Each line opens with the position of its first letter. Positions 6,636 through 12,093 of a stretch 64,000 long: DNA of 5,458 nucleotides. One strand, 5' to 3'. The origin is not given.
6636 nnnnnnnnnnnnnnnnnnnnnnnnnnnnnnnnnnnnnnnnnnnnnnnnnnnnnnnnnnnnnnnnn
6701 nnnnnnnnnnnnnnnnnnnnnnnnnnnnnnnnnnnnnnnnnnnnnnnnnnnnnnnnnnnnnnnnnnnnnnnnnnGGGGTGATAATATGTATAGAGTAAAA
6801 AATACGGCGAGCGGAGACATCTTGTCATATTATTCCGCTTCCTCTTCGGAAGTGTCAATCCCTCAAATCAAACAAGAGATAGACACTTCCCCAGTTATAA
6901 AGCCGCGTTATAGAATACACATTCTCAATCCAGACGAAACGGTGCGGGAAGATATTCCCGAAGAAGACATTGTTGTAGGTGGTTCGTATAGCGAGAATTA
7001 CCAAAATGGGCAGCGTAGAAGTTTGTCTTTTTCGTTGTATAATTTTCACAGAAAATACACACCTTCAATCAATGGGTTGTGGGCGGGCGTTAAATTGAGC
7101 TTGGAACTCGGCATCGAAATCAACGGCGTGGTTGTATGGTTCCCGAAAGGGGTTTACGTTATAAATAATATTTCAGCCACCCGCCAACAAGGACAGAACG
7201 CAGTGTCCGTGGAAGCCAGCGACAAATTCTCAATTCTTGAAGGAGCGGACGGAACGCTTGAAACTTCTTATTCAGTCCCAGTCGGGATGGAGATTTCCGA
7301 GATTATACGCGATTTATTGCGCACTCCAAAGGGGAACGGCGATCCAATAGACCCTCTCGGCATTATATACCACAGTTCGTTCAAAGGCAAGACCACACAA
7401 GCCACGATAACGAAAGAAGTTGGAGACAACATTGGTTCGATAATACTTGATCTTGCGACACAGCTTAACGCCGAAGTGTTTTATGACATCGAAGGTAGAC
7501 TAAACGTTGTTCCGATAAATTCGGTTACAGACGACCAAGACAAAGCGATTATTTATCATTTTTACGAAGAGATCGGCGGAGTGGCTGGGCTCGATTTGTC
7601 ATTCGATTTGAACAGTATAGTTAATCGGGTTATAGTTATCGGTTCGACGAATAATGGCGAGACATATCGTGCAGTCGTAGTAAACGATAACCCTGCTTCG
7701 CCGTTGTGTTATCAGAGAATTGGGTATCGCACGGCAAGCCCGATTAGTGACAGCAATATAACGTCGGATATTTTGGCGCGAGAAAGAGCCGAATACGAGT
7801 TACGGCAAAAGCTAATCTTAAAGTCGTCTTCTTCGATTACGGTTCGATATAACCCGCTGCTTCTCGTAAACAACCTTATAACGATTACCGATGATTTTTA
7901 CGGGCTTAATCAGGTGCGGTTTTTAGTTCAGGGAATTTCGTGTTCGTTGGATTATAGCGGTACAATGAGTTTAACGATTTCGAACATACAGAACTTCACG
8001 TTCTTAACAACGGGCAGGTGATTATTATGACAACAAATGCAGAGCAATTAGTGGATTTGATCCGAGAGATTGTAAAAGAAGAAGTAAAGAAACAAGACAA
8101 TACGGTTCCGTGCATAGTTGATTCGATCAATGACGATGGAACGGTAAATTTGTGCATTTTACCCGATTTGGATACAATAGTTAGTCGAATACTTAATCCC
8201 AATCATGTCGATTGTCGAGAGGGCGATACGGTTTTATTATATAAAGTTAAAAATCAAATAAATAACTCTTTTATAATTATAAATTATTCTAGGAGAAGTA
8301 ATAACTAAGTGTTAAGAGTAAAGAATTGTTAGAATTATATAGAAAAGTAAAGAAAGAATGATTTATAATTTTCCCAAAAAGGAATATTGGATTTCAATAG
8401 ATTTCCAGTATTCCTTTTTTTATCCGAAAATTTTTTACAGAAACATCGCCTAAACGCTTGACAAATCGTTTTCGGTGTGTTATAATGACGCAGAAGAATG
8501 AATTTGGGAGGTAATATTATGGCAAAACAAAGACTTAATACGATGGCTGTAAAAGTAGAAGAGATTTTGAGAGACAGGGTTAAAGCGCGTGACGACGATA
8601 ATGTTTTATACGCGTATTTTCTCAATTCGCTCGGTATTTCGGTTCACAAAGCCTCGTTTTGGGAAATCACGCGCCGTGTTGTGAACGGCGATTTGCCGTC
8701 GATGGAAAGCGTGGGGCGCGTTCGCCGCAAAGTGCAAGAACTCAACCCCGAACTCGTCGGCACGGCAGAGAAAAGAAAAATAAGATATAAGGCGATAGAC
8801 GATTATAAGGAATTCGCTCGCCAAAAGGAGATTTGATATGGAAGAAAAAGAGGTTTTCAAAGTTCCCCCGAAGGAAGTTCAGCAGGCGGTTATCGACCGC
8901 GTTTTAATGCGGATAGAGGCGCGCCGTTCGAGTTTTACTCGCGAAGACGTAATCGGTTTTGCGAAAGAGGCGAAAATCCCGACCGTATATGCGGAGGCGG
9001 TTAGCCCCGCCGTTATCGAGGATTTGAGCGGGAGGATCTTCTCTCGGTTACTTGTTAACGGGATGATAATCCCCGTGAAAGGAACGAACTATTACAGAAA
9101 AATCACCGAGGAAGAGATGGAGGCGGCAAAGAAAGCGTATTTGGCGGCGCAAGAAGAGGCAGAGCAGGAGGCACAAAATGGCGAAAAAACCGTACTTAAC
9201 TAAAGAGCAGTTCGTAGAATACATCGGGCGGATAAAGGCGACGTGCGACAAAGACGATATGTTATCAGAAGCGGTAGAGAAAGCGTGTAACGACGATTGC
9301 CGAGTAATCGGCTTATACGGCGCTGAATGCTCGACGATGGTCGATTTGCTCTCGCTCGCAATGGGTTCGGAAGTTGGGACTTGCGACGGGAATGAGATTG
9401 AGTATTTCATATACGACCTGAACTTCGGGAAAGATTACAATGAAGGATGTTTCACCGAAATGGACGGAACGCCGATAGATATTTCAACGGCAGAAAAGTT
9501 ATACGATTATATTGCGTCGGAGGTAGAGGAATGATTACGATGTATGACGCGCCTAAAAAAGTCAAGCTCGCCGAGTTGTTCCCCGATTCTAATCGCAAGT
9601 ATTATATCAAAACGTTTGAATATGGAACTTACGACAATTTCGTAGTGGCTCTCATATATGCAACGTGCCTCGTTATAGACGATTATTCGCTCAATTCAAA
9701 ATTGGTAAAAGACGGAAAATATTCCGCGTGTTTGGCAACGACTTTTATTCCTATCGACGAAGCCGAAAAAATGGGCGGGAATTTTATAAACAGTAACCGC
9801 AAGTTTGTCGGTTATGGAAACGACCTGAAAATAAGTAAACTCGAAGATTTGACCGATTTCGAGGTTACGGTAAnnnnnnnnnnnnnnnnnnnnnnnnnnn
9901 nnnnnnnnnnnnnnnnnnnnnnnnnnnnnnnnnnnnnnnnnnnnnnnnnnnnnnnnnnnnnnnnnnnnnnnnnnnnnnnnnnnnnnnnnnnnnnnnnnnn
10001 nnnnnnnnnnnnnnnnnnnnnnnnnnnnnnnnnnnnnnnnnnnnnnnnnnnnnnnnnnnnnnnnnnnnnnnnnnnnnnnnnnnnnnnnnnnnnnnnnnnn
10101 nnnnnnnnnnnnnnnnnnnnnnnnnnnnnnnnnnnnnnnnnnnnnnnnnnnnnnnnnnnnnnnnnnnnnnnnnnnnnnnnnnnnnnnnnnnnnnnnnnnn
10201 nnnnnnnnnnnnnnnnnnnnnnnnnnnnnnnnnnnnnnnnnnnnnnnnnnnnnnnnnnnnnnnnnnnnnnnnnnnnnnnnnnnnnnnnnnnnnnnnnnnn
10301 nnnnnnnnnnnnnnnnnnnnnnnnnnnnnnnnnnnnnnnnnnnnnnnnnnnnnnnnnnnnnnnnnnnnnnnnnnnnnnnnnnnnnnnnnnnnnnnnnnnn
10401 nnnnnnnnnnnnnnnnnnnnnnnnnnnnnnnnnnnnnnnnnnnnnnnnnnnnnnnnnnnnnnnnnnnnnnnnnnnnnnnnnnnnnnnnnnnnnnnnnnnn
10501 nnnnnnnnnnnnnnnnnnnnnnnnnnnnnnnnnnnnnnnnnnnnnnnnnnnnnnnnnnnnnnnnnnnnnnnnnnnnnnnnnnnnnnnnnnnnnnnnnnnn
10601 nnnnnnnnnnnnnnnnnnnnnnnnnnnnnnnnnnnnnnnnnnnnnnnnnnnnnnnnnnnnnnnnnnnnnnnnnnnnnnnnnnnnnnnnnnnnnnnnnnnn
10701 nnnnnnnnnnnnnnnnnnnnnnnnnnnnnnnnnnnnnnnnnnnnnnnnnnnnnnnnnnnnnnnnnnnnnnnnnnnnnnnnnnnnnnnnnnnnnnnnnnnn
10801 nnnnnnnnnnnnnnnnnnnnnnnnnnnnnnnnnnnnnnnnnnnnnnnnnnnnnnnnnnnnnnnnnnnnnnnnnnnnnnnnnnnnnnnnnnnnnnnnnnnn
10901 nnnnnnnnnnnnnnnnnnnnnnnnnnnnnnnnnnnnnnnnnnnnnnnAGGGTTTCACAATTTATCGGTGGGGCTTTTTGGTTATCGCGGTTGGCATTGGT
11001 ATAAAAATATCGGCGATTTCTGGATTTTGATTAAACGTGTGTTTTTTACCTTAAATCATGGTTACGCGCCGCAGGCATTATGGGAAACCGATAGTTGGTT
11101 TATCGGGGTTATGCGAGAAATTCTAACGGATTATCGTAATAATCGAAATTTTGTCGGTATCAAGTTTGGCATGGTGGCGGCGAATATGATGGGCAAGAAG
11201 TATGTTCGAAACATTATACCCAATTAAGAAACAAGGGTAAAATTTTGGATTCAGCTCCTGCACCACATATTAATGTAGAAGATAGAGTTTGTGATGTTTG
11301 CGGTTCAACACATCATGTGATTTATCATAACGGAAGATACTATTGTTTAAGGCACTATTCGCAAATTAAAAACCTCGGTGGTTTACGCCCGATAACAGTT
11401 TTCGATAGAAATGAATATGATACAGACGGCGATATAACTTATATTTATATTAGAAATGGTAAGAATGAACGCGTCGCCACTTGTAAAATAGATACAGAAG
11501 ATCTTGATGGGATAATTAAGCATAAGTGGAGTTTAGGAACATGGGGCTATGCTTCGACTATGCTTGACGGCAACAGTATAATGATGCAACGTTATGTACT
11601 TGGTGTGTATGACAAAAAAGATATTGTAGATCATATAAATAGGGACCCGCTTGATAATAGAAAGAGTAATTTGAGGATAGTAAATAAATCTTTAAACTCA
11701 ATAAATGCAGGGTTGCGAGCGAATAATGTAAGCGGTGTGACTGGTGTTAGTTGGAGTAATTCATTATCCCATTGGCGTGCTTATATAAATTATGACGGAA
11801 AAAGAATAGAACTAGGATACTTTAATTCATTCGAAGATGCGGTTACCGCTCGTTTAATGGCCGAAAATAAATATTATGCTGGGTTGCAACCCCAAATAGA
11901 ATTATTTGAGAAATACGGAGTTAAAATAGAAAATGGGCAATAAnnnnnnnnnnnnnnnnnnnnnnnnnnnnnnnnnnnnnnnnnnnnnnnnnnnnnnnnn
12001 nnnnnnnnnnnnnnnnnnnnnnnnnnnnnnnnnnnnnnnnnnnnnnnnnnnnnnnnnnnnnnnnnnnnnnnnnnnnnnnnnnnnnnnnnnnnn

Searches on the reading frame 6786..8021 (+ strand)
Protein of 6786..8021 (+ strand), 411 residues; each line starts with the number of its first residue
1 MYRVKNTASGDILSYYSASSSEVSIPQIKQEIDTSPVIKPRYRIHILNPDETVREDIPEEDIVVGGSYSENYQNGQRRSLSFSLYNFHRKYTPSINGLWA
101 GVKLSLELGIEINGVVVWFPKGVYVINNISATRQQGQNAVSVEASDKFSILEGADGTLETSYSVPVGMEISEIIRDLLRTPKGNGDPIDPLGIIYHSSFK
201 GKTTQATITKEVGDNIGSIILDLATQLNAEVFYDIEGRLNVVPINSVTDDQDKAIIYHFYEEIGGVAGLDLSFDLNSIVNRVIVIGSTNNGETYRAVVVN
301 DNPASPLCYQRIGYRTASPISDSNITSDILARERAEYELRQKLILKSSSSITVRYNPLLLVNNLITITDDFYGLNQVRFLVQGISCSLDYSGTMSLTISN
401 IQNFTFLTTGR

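Call 15: search_protein_families(library=phrogs, proteins=[window:6786-8021:+], max_evalue=0.001)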
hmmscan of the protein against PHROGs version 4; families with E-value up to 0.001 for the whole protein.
window:6786-8021:+ (411 aa): 4 families
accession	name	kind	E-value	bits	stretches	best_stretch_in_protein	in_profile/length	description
phrog_1887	-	tail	2.3e-41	143.5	2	116-397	383-651/670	tail protein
phrog_32343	-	unknown function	3.5e-05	23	1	43-157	29-147/921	-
phrog_26795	-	unknown function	0.00041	19.9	1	111-313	432-638/728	-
phrog_9932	-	unknown function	0.00078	20.4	0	314-396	18-104/155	-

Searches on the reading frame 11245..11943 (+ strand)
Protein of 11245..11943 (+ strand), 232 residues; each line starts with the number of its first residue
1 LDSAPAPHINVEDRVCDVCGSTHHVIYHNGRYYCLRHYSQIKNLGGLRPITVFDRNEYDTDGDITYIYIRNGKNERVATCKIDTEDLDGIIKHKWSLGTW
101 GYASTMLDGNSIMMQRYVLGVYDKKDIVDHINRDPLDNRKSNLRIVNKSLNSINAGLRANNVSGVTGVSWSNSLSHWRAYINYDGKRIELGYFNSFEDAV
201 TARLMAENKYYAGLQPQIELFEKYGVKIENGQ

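Call 62: search_protein_families(library=pfam, proteins=[window:11245-11943:+], max_evalue=0.001)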
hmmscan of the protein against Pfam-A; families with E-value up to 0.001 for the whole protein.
window:11245-11943:+ (232 aa): 1 family
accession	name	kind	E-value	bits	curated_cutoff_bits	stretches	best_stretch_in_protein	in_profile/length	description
PF13392.12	HNH_3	-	8.4e-07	29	24.8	1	120-151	13-44/46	HNH endonuclease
